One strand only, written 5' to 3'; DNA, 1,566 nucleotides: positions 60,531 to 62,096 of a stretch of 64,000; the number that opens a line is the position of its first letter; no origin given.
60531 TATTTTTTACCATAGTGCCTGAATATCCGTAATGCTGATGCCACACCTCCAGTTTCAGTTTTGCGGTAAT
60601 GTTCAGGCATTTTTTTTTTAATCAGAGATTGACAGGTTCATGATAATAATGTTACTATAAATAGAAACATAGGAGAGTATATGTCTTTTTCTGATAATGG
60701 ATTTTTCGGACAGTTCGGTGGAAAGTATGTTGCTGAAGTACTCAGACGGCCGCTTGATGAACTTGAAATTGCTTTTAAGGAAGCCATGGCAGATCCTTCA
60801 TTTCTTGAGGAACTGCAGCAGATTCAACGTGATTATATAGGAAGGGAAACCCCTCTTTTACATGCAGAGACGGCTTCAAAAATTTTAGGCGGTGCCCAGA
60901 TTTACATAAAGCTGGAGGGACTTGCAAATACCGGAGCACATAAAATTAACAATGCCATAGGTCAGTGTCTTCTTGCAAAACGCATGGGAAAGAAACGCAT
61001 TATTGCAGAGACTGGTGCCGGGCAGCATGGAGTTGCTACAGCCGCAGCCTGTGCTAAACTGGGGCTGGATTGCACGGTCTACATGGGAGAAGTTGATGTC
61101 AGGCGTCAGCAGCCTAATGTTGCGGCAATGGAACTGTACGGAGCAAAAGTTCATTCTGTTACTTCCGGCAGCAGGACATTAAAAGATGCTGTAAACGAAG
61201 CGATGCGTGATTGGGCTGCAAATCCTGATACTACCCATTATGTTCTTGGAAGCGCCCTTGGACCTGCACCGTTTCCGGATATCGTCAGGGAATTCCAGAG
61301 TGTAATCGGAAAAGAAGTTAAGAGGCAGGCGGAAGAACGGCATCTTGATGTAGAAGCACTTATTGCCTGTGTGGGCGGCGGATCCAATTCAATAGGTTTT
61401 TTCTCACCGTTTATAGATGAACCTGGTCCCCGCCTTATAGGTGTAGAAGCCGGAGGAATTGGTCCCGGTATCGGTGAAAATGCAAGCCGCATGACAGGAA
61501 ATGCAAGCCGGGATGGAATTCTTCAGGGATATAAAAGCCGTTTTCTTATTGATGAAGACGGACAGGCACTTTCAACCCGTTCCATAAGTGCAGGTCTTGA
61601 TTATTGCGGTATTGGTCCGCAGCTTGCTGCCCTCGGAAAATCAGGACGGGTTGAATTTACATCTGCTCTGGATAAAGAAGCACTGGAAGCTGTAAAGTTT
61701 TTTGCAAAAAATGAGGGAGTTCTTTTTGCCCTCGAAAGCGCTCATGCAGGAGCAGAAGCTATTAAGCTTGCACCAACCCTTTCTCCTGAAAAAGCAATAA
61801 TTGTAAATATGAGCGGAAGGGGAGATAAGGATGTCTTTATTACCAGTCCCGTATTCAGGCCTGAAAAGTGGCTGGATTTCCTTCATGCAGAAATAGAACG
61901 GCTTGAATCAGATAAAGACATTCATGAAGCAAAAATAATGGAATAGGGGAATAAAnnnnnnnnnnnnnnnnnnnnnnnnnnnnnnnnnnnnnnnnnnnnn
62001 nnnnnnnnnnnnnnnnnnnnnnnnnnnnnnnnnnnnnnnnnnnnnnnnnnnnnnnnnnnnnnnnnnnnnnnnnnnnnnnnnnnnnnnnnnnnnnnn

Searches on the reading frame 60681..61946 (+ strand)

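Call 47: search_protein_families(library=pfam, proteins=[window:60681-61946:+])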
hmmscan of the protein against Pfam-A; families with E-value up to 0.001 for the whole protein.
window:60681-61946:+ (421 aa): 1 family
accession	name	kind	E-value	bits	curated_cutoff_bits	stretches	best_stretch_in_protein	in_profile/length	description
PF00291.31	PALP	-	1.3e-39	136.8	35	1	54-379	5-295/295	Pyridoxal-phosphate dependent enzyme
